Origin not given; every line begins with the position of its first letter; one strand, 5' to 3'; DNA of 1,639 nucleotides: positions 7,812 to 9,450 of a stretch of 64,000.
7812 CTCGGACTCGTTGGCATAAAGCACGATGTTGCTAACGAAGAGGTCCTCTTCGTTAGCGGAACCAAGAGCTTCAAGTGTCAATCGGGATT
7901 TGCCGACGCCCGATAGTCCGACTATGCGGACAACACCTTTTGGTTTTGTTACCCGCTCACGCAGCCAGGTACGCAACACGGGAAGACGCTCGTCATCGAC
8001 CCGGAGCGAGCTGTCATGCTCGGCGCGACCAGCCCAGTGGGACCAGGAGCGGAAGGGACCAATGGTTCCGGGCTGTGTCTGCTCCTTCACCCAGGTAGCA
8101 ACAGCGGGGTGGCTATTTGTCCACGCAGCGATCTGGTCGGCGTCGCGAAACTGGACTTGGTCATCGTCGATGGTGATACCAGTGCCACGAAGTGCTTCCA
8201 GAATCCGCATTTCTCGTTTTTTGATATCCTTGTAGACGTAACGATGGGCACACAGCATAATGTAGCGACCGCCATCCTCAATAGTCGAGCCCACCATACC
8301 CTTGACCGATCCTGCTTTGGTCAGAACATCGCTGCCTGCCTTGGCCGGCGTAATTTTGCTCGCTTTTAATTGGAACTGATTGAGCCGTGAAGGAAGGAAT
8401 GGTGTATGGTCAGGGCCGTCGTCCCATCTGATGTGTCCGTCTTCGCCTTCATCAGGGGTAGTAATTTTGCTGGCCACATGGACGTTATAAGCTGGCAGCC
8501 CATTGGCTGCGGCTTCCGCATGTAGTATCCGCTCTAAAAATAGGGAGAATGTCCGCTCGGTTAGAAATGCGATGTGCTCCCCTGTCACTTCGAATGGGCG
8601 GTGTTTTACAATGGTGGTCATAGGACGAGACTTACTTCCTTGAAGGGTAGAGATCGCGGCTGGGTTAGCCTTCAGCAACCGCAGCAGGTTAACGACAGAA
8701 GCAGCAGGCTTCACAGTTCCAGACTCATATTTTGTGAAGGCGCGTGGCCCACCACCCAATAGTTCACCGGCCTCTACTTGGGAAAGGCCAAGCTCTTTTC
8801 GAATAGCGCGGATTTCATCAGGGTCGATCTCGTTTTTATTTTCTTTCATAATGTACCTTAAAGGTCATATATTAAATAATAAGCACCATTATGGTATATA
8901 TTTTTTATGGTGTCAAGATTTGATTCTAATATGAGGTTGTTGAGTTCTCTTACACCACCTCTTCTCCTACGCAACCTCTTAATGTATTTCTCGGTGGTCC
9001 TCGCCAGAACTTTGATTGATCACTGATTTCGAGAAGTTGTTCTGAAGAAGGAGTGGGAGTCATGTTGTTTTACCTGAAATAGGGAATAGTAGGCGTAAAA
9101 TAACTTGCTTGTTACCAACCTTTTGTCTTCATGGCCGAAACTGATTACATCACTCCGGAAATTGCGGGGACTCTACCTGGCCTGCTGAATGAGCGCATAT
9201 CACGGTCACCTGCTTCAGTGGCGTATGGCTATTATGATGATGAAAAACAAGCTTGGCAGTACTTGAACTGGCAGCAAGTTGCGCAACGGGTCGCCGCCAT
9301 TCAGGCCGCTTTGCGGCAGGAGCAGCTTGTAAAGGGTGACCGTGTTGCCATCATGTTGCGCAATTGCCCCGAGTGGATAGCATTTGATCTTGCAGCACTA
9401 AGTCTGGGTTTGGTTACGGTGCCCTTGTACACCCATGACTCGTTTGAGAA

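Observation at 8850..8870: MqsA-type operator palindrome ACCT-TAA-AGGT sits 6-16 nt upstream of the giant gene's start codon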

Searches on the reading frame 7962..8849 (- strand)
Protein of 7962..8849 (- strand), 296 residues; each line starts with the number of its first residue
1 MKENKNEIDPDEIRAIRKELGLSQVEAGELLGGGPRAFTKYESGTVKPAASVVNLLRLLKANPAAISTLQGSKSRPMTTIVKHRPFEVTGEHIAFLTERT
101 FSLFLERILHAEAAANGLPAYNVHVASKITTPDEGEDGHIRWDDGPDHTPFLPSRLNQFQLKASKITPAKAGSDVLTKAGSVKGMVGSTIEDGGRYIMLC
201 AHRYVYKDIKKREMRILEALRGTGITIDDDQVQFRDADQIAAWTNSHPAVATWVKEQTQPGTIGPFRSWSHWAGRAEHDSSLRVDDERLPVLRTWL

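Call 73: predict_structure(alignment_id=A3)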
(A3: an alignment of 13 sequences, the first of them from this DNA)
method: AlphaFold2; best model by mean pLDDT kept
length: 296 residues; sequences in the alignment: 13
mean_pLDDT: 64.8   pTM: 0.51
mean pLDDT of the five models: 64.8, 48.8, 44.5, 44.5, 43.1
residues with pLDDT >= 90: 0; 70-90: 149; 50-70: 75; < 50: 72
segments of 3 or more residues with pLDDT < 50: 1-4, 70-83, 128-142, 144-146, 263-296
pLDDT, mean of each block of 10 residues (from residue 1): 60 81 74 71 78 80 65 31 60 78 79 74 54 37 51 56 52 60 67 74 73 81 83 81 83 77 46 45 42 41
secondary structure, 60 per line:
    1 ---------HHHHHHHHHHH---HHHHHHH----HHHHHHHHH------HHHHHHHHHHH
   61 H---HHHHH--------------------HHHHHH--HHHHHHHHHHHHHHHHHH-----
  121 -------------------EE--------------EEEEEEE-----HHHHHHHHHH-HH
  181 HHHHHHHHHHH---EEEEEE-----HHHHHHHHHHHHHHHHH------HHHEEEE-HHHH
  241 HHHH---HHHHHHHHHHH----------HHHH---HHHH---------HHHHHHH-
elements in order: H10-20 H24-30 H35-43 H50-61 H65-69 H90-95 H98-115 E156-162 H168-177 H179-191 E195-200 H206-222 E232-235 H237-244 H248-258 H269-272 H276-279 H289-295

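Call 75: fold_search(model_id=the predicted structure, library=pdb)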
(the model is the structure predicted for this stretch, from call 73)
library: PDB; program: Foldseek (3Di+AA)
matches with E <= 10: 612; with E <= 0.001: 0
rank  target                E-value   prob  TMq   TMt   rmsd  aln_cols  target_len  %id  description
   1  3fmy                  1.2e-03  1.00  0.20  0.87   1.1        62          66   40  Structure of the C-terminal domain of the E. coli protein MQSA (YgiT/b3021) (released 2010-01-12)
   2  3gn5_B                2.0e-03  1.00  0.21  0.46   1.5        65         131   40  Structure of the E. coli protein MqsA (YgiT/b3021) (released 2010-01-12)
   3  3gn5_A                2.1e-03  1.00  0.21  0.46   1.4        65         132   40  Structure of the E. coli protein MqsA (YgiT/b3021) (released 2010-01-12)
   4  5j9i_C                3.6e-03  1.00  0.21  0.83   1.5        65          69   31  Crystal structure of the HigA2 antitoxin C-terminal domain (released 2017-04-05)
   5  5j9i_A                9.5e-03  1.00  0.20  0.83   1.5        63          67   32  Crystal structure of the HigA2 antitoxin C-terminal domain (released 2017-04-05)
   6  8a0x_A                1.0e-02  1.00  0.20  0.56   1.6        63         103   32  Crystal structure of the HigB2-HigA2 tetramer in complex with operator DNA (released 2023-05-03)
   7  5jaa_A                1.2e-02  1.00  0.21  0.58   1.2        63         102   32  Crystal structure of the HigBA2 toxin-antitoxin complex (released 2017-04-05)
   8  5j9i_B                1.4e-02  1.00  0.21  0.84   1.3        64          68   31  Crystal structure of the HigA2 antitoxin C-terminal domain (released 2017-04-05)
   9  5jaa_B                1.5e-02  1.00  0.21  0.58   1.3        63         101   32  Crystal structure of the HigBA2 toxin-antitoxin complex (released 2017-04-05)
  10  5j9i_E                2.4e-02  1.00  0.20  0.84   1.4        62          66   32  Crystal structure of the HigA2 antitoxin C-terminal domain (released 2017-04-05)
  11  5j9i_G                3.1e-02  1.00  0.20  0.85   1.5        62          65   32  Crystal structure of the HigA2 antitoxin C-terminal domain (released 2017-04-05)
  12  7ezy_A                9.3e-02  1.00  0.19  0.43   7.3        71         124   27  anti-CRISPR-associated Aca2 (released 2022-01-12)
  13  7xi5_A                1.4e-01  1.00  0.18  0.82   1.5        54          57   31  Anti-CRISPR-associated Aca10 (released 2023-02-22)
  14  4yba_B                1.4e-01  1.00  0.18  0.61   2.0        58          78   21  The structure of the C.Kpn2I controller protein (released 2016-03-02)
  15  4yba_A                1.4e-01  1.00  0.18  0.61   2.1        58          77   21  The structure of the C.Kpn2I controller protein (released 2016-03-02)
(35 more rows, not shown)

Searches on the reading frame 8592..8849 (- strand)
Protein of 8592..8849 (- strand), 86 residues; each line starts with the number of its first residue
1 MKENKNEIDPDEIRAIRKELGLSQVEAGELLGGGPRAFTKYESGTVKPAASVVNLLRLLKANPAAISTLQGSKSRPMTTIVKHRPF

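Call 21: search_solved_structures(query=window:8592-8849:-, max_evalue=0.01, show_alignments=3)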
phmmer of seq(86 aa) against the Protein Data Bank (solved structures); distinct sequences matched with E-value up to 0.01: 6.
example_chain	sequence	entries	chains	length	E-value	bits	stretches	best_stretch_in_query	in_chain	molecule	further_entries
3fmy_A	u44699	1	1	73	1e-11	48.4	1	4-67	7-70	HTH-type transcriptional regulator MQSA (ygiT/b3021)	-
2kz8_A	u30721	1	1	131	4.8e-11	46.3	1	4-67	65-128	Uncharacterized HTH-type transcriptional regulator ygiT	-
3gn5_A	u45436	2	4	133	5e-11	46.2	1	4-67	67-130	HTH-type transcriptional regulator MQSA (YGIT/b3021) | Uncharacterized HTH-type transcriptional regulator ygiT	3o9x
5jaa_A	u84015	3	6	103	0.00032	24.6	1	7-68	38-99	Antitoxin igA-2 | Antitoxin HigA-2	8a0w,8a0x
5j9i_A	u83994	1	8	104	0.00033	24.5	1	7-68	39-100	Antitoxin igA-2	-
9tv9_A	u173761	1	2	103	0.0011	22.9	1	7-67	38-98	Antitoxin HigA-2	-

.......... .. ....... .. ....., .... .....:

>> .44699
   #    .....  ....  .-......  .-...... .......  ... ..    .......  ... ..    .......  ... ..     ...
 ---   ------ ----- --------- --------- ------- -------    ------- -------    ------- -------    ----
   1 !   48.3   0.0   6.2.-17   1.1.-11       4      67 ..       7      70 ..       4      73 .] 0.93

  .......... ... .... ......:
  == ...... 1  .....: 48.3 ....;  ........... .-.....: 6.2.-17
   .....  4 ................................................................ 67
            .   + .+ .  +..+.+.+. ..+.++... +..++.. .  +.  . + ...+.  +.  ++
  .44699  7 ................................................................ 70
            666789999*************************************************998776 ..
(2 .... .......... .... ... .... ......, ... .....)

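Call 55: find_homologous_proteins(query=window:8619-8849:-, max_evalue=0.001)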
Query seq(77 aa) (77 aa): 48 proteins with E <= 0.001 among 48 candidates.
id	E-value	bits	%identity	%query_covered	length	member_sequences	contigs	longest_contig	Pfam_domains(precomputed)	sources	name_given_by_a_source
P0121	2.5e-26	109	70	100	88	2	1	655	PF01381.29,PF15731.12,PF13560.13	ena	-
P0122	2.5e-26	109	79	91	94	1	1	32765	PF15731.12,PF13560.13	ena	-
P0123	3.4e-26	108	71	100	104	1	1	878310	PF01381.29,PF15731.12,PF13560.13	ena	-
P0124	1.7e-25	106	76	92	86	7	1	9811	PF01381.29,PF15731.12,PF13560.13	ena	-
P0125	5.0e-25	105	67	99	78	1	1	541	PF15731.12,PF13560.13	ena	-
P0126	5.9e-25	104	67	99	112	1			PF15731.12,PF13560.13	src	-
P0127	8.8e-25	104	71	94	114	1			PF15731.12,PF13560.13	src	-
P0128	4.8e-24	102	65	100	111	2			PF01381.29,PF15731.12,PF13560.13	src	-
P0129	1.0e-23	101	66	99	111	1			PF15731.12,PF13560.13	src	-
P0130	2.2e-23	100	65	97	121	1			PF15731.12,PF13560.13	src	-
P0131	2.4e-23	99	64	97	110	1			PF15731.12,PF13560.13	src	-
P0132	6.5e-23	98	64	96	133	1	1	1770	PF15731.12,PF13560.13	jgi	jgi:transcriptional regulator with XRE-family HTH domain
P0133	2.5e-22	96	66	92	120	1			PF15731.12,PF13560.13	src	-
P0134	2.5e-22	96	70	92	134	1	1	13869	PF15731.12,PF13560.13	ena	-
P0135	2.7e-22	96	64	94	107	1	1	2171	PF15731.12,PF13560.13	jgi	jgi:putative zinc finger/helix-turn-helix YgiT family protein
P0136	3.0e-22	96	73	83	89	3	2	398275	PF15731.12,PF13560.13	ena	-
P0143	8.3e-22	95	68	92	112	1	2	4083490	PF15731.12,PF13560.13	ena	-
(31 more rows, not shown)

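Call 56: find_encoding_contigs(protein=P0123, flank=5000, max_places=2)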
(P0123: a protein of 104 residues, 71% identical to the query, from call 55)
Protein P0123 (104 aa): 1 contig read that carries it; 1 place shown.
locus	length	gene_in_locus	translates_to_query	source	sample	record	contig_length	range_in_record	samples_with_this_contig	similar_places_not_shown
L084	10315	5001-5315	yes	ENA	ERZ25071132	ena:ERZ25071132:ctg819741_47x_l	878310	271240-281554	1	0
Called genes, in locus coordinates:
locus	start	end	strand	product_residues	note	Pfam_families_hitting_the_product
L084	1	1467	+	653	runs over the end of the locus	PF00501:AMP-binding, PF13193:AMP-binding_C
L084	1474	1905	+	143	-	-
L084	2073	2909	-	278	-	PF00753:Lactamase_B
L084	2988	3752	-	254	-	PF00106:adh_short, PF08659:KR (weak), PF13561:adh_short_C2, PF23441:SDR (weak)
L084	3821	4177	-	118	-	PF01850:PIN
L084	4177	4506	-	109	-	PF02604:PhdYeFM_antitox (weak)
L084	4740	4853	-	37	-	-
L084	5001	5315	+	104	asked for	PF15731:MqsA_antitoxin, PF01381:HTH_3 (weak), PF13560:HTH_31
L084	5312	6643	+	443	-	-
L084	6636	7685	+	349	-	-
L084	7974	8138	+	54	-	-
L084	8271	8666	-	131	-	PF01850:PIN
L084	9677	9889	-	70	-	-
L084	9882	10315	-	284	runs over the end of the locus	-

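Call 57: find_encoding_contigs(protein=P0136, flank=5000, max_places=2)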
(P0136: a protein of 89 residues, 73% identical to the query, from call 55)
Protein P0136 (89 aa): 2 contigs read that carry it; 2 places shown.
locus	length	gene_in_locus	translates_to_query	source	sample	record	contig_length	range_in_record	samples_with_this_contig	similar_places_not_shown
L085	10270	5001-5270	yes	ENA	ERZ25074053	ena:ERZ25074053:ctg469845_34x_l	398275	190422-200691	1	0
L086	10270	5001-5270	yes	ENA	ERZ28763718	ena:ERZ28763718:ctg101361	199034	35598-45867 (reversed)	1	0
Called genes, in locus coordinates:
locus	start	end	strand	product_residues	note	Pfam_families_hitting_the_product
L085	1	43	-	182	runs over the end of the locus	PF13551:HTH_29, PF13565:HTH_32, PF13592:HTH_33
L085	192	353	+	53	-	-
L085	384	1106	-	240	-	-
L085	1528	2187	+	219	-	-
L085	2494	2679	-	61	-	-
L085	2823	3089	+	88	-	-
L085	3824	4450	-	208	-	-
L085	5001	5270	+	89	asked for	PF15731:MqsA_antitoxin, PF13560:HTH_31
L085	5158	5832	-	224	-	-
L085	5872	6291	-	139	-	-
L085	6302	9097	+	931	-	-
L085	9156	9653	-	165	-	-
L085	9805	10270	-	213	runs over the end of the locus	-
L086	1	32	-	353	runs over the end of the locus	PF13551:HTH_29, PF13565:HTH_32, PF13592:HTH_33, PF13358:DDE_3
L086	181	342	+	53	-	-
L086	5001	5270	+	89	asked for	PF15731:MqsA_antitoxin, PF13560:HTH_31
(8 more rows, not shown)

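Call 58: find_encoding_contigs(protein=P0143, flank=5000, max_places=2)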
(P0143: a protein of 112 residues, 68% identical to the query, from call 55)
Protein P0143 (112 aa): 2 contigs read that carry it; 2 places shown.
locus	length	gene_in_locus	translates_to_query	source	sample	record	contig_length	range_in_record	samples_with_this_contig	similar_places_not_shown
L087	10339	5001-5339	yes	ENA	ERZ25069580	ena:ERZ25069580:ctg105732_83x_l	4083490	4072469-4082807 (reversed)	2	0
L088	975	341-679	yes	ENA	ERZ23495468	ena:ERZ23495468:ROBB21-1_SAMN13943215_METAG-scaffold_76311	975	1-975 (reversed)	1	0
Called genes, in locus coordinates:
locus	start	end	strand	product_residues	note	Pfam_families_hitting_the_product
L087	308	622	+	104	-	PF01527:HTH_Tnp_1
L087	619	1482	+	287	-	PF13276:HTH_21, PF00665:rve, PF13683:rve_3, PF13333:rve_2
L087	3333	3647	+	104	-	PF01527:HTH_Tnp_1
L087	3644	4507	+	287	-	PF13276:HTH_21, PF00665:rve, PF13683:rve_3, PF13333:rve_2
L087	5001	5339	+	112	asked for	PF15731:MqsA_antitoxin, PF13560:HTH_31 (weak)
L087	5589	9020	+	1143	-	-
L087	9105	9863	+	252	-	PF02146:SIR2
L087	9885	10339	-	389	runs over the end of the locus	PF11583:AurF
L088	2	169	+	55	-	?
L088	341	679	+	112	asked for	PF15731:MqsA_antitoxin, PF13560:HTH_31 (weak)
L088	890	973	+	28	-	?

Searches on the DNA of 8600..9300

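Call 60: search_rna_families(source=window, start=8600, end=9300, threshold=evalue, max_evalue=1)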
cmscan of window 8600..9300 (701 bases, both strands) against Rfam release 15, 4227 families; matches with E-value up to 1: 0.
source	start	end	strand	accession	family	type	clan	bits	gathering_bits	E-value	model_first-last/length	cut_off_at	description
